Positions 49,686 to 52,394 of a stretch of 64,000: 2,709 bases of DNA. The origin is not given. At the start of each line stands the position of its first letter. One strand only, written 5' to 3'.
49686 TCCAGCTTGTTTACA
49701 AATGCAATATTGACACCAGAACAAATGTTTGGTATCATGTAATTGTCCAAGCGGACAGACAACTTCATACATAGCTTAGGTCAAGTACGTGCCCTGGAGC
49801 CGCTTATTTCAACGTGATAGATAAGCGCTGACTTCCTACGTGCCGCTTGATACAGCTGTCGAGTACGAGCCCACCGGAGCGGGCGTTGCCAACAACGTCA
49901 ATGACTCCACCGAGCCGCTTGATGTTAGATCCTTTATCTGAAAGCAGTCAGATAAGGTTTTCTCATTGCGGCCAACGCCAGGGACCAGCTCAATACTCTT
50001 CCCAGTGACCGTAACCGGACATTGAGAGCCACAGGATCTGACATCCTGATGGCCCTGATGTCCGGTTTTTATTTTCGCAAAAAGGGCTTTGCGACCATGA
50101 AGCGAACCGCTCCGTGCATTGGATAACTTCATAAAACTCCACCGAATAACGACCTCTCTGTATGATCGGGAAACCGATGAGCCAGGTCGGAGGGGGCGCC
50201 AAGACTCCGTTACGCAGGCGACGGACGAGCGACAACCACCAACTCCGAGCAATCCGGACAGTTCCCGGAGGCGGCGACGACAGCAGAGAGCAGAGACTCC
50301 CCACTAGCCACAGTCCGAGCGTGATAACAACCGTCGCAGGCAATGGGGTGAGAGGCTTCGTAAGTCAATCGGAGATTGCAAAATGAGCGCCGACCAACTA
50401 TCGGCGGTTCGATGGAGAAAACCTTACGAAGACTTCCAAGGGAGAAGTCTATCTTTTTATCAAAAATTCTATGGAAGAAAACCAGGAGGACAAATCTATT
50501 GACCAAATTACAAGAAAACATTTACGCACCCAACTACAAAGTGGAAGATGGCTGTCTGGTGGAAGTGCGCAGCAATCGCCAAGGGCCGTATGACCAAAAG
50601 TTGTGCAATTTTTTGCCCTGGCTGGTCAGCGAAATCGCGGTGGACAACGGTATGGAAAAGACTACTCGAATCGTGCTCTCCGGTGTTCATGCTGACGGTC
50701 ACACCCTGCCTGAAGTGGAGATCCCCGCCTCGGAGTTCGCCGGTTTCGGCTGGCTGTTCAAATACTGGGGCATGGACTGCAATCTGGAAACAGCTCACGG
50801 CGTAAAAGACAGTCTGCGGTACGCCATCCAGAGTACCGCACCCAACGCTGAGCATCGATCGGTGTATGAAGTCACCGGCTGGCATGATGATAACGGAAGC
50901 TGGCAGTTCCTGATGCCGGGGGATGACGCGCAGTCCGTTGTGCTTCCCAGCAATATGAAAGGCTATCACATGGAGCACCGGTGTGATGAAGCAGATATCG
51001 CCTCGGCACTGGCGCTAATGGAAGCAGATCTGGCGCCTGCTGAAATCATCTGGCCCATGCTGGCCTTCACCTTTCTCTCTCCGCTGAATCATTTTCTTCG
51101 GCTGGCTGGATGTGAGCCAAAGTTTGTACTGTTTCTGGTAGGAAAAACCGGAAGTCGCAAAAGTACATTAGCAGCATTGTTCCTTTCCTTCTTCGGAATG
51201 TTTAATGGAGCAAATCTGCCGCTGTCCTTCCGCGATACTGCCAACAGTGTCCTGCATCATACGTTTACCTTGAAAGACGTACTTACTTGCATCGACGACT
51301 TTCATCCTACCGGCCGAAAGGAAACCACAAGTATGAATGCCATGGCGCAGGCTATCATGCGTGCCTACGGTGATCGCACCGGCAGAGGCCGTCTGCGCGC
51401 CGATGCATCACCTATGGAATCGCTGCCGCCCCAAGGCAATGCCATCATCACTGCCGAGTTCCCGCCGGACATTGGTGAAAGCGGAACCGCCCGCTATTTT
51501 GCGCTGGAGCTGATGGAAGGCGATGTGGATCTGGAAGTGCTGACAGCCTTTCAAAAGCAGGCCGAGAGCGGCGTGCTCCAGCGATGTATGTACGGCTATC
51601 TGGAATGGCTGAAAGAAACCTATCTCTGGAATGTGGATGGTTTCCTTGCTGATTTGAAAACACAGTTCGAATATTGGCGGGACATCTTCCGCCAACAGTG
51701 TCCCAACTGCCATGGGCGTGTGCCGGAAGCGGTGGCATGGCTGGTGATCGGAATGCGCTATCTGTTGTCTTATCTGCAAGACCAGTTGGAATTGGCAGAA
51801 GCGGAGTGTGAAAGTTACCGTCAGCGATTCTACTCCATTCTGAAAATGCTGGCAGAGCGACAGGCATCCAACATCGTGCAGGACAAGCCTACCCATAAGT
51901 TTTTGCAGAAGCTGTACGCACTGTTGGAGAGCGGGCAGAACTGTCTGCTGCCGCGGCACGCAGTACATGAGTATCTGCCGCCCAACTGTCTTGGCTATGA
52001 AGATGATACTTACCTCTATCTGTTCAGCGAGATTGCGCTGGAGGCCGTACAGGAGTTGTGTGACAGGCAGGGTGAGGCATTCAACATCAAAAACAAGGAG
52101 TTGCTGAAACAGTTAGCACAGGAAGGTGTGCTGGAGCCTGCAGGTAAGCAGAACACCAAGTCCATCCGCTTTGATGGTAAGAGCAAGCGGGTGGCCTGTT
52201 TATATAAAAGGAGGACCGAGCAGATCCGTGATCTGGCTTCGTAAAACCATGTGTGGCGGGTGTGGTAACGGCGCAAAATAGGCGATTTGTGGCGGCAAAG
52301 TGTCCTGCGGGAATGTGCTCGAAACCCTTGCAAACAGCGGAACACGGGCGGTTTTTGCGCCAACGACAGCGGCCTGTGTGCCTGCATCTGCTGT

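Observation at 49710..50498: ~0.75-kb ORF-free transcribed region: near-consensus promoter, ~330-nt terminated RNA, then a structured leader with an attenuator before the rep-like gene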

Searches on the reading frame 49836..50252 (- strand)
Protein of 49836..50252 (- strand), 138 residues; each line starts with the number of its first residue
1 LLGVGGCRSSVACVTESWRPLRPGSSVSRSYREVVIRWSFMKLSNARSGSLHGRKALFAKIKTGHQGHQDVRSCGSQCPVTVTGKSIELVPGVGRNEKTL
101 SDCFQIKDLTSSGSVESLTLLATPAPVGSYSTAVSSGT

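Call 67: find_homologous_proteins(query=window:49836-50252:-, max_evalue=0.01)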
Query window:49836-50252:- (138 aa): 10 proteins with E <= 0.01 among 529 candidates.
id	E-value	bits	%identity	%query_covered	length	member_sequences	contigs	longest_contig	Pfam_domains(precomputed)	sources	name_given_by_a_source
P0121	8.4e-55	203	99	71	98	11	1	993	-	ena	-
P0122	6.0e-53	197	96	71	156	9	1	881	-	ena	-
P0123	9.5e-47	177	90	71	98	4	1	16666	-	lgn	-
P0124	1.3e-42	163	98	59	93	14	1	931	-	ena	-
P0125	1.7e-39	153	93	59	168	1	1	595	-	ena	-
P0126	4.0e-28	116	59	83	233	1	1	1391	-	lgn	-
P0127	9.7e-23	99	94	38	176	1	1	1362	-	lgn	-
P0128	1.2e-19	89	82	41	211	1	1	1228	-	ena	-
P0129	3.9e-13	68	84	31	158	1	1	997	-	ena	-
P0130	8.3e-6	44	75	26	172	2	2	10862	-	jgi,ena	-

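Call 68: find_encoding_contigs(protein=P0123, flank=5000, max_places=4)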
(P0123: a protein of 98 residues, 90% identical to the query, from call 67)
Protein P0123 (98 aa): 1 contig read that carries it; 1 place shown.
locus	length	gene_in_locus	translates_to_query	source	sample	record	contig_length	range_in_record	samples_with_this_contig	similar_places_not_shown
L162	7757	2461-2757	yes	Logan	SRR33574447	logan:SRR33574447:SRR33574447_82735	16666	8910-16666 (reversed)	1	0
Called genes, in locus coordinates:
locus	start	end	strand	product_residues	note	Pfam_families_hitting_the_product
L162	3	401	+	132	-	?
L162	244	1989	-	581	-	-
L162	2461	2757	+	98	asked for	-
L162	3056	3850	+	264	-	-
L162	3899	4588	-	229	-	PF00557:Peptidase_M24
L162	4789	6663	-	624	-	PF00005:ABC_tran, PF13304:AAA_21 (faint)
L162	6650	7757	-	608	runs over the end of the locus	PF00005:ABC_tran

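Call 69: find_encoding_contigs(protein=P0126, flank=5000, max_places=4)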
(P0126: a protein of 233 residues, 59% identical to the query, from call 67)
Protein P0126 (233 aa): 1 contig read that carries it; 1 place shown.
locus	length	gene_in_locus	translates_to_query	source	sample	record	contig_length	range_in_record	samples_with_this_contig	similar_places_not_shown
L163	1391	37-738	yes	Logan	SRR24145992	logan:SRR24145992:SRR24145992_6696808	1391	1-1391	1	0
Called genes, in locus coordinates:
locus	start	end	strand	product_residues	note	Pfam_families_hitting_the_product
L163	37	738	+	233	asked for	-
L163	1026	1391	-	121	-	?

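Call 70: find_encoding_contigs(protein=P0128, flank=5000, max_places=4)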
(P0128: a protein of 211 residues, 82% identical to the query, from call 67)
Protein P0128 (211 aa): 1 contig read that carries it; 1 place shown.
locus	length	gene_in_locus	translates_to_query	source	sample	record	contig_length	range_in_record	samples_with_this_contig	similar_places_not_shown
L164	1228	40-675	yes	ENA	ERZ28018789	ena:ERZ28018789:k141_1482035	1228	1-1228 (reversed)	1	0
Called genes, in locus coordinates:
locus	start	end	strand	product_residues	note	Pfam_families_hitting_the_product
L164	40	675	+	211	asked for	-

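Call 71: find_encoding_contigs(protein=P0130, flank=5000, max_places=4)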
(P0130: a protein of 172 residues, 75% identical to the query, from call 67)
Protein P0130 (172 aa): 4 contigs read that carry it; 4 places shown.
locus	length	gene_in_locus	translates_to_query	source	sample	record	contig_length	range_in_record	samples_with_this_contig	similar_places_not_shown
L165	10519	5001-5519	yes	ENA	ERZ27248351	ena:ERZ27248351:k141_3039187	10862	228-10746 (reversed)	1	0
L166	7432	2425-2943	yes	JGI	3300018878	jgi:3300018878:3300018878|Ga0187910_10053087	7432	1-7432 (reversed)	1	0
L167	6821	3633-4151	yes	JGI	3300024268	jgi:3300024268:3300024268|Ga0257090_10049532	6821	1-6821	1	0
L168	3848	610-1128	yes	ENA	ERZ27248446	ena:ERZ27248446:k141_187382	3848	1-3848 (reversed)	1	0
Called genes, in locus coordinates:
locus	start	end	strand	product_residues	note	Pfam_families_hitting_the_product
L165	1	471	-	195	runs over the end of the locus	?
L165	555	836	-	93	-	-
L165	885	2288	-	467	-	PF03432:Relaxase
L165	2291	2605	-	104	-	PF19514:MobC_2 (faint), PF21983:NikA-like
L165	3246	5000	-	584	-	-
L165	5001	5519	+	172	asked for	-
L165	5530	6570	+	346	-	PF19553:DUF6076 (faint)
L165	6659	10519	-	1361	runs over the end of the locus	?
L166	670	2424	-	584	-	-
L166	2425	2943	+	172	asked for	-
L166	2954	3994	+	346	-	PF19553:DUF6076 (faint)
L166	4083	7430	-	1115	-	?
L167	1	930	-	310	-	?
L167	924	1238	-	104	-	PF19514:MobC_2 (faint), PF21983:NikA-like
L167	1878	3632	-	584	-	-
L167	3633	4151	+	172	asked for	-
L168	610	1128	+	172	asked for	-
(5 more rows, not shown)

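Call 115: find_encoding_contigs(protein=P0129, flank=3000, max_places=3)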
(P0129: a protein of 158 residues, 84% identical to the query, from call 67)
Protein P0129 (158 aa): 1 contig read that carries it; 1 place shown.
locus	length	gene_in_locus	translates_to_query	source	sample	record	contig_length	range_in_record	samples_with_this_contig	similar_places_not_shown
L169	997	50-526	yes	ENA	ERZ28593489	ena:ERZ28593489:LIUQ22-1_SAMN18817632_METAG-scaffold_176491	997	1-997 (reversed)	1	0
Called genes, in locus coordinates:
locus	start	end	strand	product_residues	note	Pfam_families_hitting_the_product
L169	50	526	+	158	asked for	-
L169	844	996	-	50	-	?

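Call 116: find_encoding_contigs(protein=P0127, flank=3000, max_places=3)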
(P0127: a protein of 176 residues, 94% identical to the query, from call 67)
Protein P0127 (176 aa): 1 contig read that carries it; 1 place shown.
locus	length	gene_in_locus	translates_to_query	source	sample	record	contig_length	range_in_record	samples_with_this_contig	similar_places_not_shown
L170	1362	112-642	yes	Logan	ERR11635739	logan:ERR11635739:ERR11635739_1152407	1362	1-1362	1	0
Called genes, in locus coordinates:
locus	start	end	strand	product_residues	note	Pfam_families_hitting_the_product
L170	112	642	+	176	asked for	-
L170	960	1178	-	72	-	-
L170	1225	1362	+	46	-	?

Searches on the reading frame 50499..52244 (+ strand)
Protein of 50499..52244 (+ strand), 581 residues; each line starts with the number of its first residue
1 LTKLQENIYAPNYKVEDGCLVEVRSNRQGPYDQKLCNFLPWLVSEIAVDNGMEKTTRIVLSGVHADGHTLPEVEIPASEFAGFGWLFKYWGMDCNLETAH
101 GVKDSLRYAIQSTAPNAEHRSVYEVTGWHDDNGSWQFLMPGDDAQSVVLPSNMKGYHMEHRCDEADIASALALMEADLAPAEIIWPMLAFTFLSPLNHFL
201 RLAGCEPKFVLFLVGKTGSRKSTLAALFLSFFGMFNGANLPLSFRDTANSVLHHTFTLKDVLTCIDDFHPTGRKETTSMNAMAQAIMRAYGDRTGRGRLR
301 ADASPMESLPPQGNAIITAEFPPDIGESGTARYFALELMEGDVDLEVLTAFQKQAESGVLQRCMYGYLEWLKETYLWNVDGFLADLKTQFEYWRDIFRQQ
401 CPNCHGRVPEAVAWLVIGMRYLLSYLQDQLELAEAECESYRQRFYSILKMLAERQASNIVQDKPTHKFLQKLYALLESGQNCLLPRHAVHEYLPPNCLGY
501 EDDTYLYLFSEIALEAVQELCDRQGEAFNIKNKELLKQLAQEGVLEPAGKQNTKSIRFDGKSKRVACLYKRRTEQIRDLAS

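Call 7: search_protein_families(library=pfam, proteins=[window:50499-52244:+], max_evalue=0.01)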
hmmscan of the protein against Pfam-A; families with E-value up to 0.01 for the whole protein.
window:50499-52244:+ (581 aa): 2 families
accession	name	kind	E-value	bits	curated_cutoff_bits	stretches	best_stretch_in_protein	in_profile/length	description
PF06048.17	DUF927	-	0.0065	16.6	22.6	0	102-278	89-259/284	Domain of unknown function (DUF927)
PF17915.7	zf_Rg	-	0.0075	16.1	25.5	0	396-408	5-17/49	Reverse gyrase zinc finger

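Call 19: find_homologous_proteins(query=window:50499-52244:+)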
Query window:50499-52244:+ (581 aa): 1280 proteins with E <= 0.001 among 8000 candidates; the best 120 are listed.
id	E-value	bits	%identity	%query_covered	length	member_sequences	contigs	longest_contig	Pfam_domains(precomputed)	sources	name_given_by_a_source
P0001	0.0e+0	1330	97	100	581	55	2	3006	-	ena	-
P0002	3.2e-246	837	61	99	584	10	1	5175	-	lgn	-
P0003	6.8e-245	832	60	100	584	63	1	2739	-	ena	-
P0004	9.2e-245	832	61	99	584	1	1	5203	-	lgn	-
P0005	1.6e-244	831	61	99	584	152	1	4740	-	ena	-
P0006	6.6e-244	829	61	100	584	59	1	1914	-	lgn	-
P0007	2.4e-243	827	61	99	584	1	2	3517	-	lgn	-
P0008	8.3e-242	822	61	99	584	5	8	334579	-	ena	-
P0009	1.1e-241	822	60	99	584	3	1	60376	-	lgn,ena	-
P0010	1.2e-241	821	61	99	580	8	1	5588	-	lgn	-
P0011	1.4e-241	821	62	98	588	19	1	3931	-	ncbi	ncbi:MAG: hypothetical protein ACI4PO_04450 [Faecousia sp.]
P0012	5.6e-241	819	60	99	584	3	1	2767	-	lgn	-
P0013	1.3e-240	818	61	99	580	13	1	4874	-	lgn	-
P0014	2.3e-240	817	62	98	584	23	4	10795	-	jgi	-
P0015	6.0e-240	816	60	99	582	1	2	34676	-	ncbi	-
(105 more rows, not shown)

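Call 27: find_related_loci(query=A1, collection=genome_contigs, flank=4000)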
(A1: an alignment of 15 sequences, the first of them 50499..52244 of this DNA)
Query A1 (581 aa) in genome_contigs; peptide patterns used: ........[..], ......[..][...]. (x = any residue, [..] = any of these).
180 stretches matched a pattern; 131 encode a relative of the query (tblastn E <= 1e-3); the best 80 are kept; 80 distinct loci.
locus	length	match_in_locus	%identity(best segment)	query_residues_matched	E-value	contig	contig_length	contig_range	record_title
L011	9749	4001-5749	61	1-580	0e+0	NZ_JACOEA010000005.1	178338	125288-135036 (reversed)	Lawsonibacter celer strain NSJ-47 M18_ctg005, whole genome shotgun sequence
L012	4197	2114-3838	62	9-580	0e+0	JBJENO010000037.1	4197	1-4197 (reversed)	MAG: Acetatifactor sp. isolate PUUB15_bin.066 NODE_27465_length_4197_cov_19.209319, whole genome shotgun sequence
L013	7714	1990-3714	62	9-580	0e+0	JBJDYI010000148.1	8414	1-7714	MAG: Faecousia sp. isolate LOHA03_bin.011 NODE_3498_length_8414_cov_14.308889, whole genome shotgun sequence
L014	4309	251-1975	62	9-580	0e+0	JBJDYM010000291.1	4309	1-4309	MAG: Faecousia sp. isolate EHIM01_bin.002 NODE_3737_length_4309_cov_34.756465, whole genome shotgun sequence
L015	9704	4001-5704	59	6-573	0e+0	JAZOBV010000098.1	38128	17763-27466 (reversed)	MAG: Candidatus Pelethomonas sp. isolate T1900044757_TS20190223.MAGScoT_cleanbin_000063 SGB_2312_k141_1533023, whole gen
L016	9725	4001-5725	56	9-580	0e+0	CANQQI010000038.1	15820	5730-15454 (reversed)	MAG: uncultured Oscillospiraceae bacterium isolate Lapin-011__bin95 genome assembly, contig: Lapin-011__NODE_3814_length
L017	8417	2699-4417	55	8-580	0e+0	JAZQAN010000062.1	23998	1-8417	MAG: Clostridia bacterium isolate T1900044642_TS20190108.MAGScoT_cleanbin_000091 SGB_1291_k141_420641, whole genome shot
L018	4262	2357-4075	54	8-580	0e+0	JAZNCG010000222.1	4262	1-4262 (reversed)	MAG: Ructibacterium sp. isolate T1900044736_TS20190202.MAGScoT_cleanbin_000007 SGB_2023_k141_1993507, whole genome shotg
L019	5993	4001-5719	55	8-580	0e+0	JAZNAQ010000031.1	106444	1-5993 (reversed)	MAG: Eubacteriales bacterium isolate T1900044746_TS20190212.MAGScoT_cleanbin_000012 SGB_2120_k141_1536717, whole genome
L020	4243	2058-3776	55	9-578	0e+0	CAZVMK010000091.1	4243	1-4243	MAG TPA_asm: uncultured Oscillospiraceae bacterium isolate SRP225648_co1_152 genome assembly, contig: NODE_53454_length_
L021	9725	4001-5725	55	9-580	0e+0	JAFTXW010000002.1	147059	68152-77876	MAG: Oscillospiraceae bacterium isolate RGIG4249 Roe_deer_Colon-5__c202, whole genome shotgun sequence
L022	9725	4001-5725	55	9-580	0e+0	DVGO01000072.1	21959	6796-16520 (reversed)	MAG TPA_asm: Candidatus Faecousia faecavium isolate ChiBcec21-2751 ChiBcec21__C220228_L21959_SRR6323134, whole genome sh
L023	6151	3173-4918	55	2-580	0e+0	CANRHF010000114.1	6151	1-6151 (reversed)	MAG: uncultured Oscillospiraceae bacterium isolate Lapin-020__bin86 genome assembly, contig: Lapin-020__NODE_19549_lengt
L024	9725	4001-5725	55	7-578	0e+0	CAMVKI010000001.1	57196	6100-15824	MAG TPA_asm: uncultured Clostridia bacterium isolate SRR8387721_bin.10_metaWRAP_v1.3_MAG genome assembly, contig: ERZ142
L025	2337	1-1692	55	15-578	0e+0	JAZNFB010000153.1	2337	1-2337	MAG: Candidatus Flemingiibacterium sp. isolate T1900044715_TS20190181.MAGScoT_cleanbin_000068 SGB_1872_k141_2309734, who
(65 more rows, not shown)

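Call 36: find_encoding_contigs(protein=window:50499-52244:+, flank=6000, max_places=10)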
Protein window:50499-52244:+ (581 aa): 8 contigs read that carry it; 5 places shown.
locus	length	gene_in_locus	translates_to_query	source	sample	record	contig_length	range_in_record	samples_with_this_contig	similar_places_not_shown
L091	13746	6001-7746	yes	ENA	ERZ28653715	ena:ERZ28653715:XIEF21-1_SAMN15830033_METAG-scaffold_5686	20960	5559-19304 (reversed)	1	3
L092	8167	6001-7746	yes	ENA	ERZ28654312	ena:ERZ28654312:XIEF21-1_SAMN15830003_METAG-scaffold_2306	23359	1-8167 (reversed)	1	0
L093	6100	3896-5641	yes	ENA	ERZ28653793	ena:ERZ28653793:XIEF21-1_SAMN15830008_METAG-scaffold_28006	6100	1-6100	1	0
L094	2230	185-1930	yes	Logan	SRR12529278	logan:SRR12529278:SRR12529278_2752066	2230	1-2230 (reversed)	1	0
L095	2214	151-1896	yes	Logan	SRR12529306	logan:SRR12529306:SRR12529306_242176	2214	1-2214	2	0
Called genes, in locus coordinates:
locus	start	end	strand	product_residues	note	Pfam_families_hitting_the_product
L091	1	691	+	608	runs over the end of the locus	PF00005:ABC_tran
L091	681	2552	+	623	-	PF00005:ABC_tran, PF13304:AAA_21 (faint)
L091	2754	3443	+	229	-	PF00557:Peptidase_M24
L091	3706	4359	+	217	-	-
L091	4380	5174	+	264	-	PF14337:Abi_alpha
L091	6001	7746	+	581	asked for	-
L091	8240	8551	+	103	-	PF21983:NikA-like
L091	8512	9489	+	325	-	PF03432:Relaxase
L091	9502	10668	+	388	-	PF14659:Phage_int_SAM_3 (faint), PF22022:Phage_int_M (weak), PF00589:Phage_integrase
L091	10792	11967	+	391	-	PF14659:Phage_int_SAM_3, PF00589:Phage_integrase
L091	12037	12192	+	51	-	-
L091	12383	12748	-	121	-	-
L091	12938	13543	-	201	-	PF02661:Fic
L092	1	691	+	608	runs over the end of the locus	PF00005:ABC_tran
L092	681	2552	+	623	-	PF00005:ABC_tran, PF13304:AAA_21 (faint)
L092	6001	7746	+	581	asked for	-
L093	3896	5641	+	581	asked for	-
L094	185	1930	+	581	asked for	-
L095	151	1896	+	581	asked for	-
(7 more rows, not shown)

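Call 37: find_encoding_contigs(protein=P0001, flank=6000, max_places=10)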
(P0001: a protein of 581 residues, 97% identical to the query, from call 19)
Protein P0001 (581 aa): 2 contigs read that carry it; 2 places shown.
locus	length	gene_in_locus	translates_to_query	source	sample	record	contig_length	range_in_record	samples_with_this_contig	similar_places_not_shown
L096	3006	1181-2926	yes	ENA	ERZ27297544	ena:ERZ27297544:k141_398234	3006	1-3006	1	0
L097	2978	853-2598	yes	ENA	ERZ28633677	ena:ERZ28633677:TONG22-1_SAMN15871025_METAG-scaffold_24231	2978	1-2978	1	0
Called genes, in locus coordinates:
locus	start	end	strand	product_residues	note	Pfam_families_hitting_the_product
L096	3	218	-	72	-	?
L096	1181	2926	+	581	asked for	-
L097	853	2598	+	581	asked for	-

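Call 87: search_protein_families(library=ncbifam, proteins=[window:50499-52244:+], max_evalue=0.01)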
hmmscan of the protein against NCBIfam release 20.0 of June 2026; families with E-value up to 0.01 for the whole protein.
window:50499-52244:+ (581 aa): 0 families

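Call 88: search_protein_families(library=phrogs, proteins=[window:50499-52244:+], max_evalue=0.001)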
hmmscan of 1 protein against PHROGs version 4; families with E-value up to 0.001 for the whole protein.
window:50499-52244:+ (581 aa): 0 families

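Call 89: search_solved_structures(query=A1, max_evalue=1)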
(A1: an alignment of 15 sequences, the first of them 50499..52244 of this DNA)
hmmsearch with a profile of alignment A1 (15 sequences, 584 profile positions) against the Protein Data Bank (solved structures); distinct sequences matched with E-value up to 1: 4.
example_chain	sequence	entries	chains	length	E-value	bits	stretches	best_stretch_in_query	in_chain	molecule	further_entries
5umi_C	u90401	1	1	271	0.22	13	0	124-142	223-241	Toxin A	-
2qj6_A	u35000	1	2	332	0.32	12.5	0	124-142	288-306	Toxin A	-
8yvo_C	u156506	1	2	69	0.68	11.4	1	124-143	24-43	Toxin A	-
8ji0_A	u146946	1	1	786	0.76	11.2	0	122-142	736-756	Maltose/maltodextrin-binding periplasmic protein,Hemorrhagic toxin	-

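Call 111: predict_structure(alignment_id=A1)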
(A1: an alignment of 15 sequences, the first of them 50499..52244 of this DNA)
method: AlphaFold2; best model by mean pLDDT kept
length: 581 residues; sequences in the alignment: 15
mean_pLDDT: 74.1   pTM: 0.58
mean pLDDT of the five models: 74.1, 73.4, 71.7, 70.4, 62.8
residues with pLDDT >= 90: 157; 70-90: 241; 50-70: 80; < 50: 103
segments of 3 or more residues with pLDDT < 50: 1-3, 239-332
pLDDT, mean of each block of 10 residues (from residue 1): 57 89 88 91 83 78 90 90 87 85 90 86 68 72 56 58 91 89 88 81 70 59 75 62 29 27 33 37 39 32 30 36 39 61 84 87 91 91 94 89 71 91 95 92 92 66 75 89 84 85 93 91 75 86 83 85 90 75 39
secondary structure, 60 per line:
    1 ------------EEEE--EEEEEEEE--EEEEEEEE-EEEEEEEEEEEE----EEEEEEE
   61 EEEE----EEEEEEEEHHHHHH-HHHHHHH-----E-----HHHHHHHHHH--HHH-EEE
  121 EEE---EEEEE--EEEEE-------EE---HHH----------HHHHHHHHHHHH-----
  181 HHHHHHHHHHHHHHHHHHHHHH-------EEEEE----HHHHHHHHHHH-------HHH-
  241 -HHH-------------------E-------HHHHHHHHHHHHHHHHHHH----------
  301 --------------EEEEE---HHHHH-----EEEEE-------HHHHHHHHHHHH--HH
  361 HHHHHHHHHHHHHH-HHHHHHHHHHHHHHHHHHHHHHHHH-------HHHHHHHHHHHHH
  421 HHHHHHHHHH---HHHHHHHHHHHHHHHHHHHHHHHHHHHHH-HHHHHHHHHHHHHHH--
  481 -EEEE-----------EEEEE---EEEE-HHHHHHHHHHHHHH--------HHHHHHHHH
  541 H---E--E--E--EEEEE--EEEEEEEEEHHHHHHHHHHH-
elements in order: E13-16 E19-26 E29-36 E38-49 E54-64 E69-76 H77-82 H84-90 H102-111 E118-123 E127-131 E134-138 H164-175 H181-202 E210-214 H219-229 H272-290 E315-319 H323-327 E333-337 H345-356 H359-374 H376-400 H408-430 H434-462 H464-478 E482-485 E497-501 E505-508 H510-523 H532-541 E554-558 E561-569 H570-580

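Call 114: fold_search(model_id=the predicted structure, library=pdb)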
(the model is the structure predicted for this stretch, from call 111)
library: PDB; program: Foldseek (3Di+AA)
matches with E <= 10: 1166; with E <= 0.001: 4
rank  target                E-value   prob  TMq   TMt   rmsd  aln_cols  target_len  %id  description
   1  8tch_B                2.4e-13  1.00  0.52  0.60   7.3       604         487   12  Initiation of replication protein with helicase activity encoded by Pathogenicity Island SaPIBov1 (released 2024-07-03)
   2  8tch_A                6.4e-13  1.00  0.51  0.59   8.2       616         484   12  Initiation of replication protein with helicase activity encoded by Pathogenicity Island SaPIBov1 (released 2024-07-03)
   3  5dgk_A                1.6e-11  1.00  0.48  0.53  10.0       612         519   10  SCCmec type IV Cch - active helicase (released 2016-08-24)
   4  5dgk_B                2.0e-11  1.00  0.46  0.51  10.0       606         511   10  SCCmec type IV Cch - active helicase (released 2016-08-24)
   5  5vfy_D                1.6e-02  1.00  0.15  0.69   3.2       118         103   11  Structure of an accessory protein of the pCW3 relaxosome (released 2018-04-18)
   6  5vfy_C                1.8e-02  1.00  0.15  0.71   3.2       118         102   11  Structure of an accessory protein of the pCW3 relaxosome (released 2018-04-18)
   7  5vfx_D                1.9e-02  1.00  0.14  0.70   3.3       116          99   11  Structure of an accessory protein of the pCW3 relaxosome in complex with the origin of transfer (oriT) DNA (released 2018-04-18)
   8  5vfy_A                2.0e-02  1.00  0.14  0.68   3.3       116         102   11  Structure of an accessory protein of the pCW3 relaxosome (released 2018-04-18)
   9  5vfx_A                2.0e-02  1.00  0.14  0.70   5.0       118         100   12  Structure of an accessory protein of the pCW3 relaxosome in complex with the origin of transfer (oriT) DNA (released 2018-04-18)
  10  5vfx_F                2.5e-02  1.00  0.14  0.67   5.0       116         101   12  Structure of an accessory protein of the pCW3 relaxosome in complex with the origin of transfer (oriT) DNA (released 2018-04-18)
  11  5vfx_H                3.2e-02  1.00  0.15  0.72   3.3       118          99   11  Structure of an accessory protein of the pCW3 relaxosome in complex with the origin of transfer (oriT) DNA (released 2018-04-18)
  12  7pds_C                6.6e-02  0.44  0.25  0.30  14.9       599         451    8  The structure of PriRep1 with dsDNA (released 2022-07-13)
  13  7ola_D                1.2e-01  0.44  0.21  0.29  12.4       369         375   10  Structure of Primase-Helicase in SaPI5 (released 2022-07-13)
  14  3agr_A                1.5e-01  0.15  0.09  0.09  21.9       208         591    9  Crystal structure of nucleoside triphosphate hydrolases from Neospora caninum (released 2011-04-06)
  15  2k4v_MODEL_1_A        1.7e-01  0.33  0.09  0.23   9.0       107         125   10  Solution structure of uncharacterized protein PA1076 from Pseudomonas aeruginosa. Northeast Structural Genomic (released 2008-08-19)
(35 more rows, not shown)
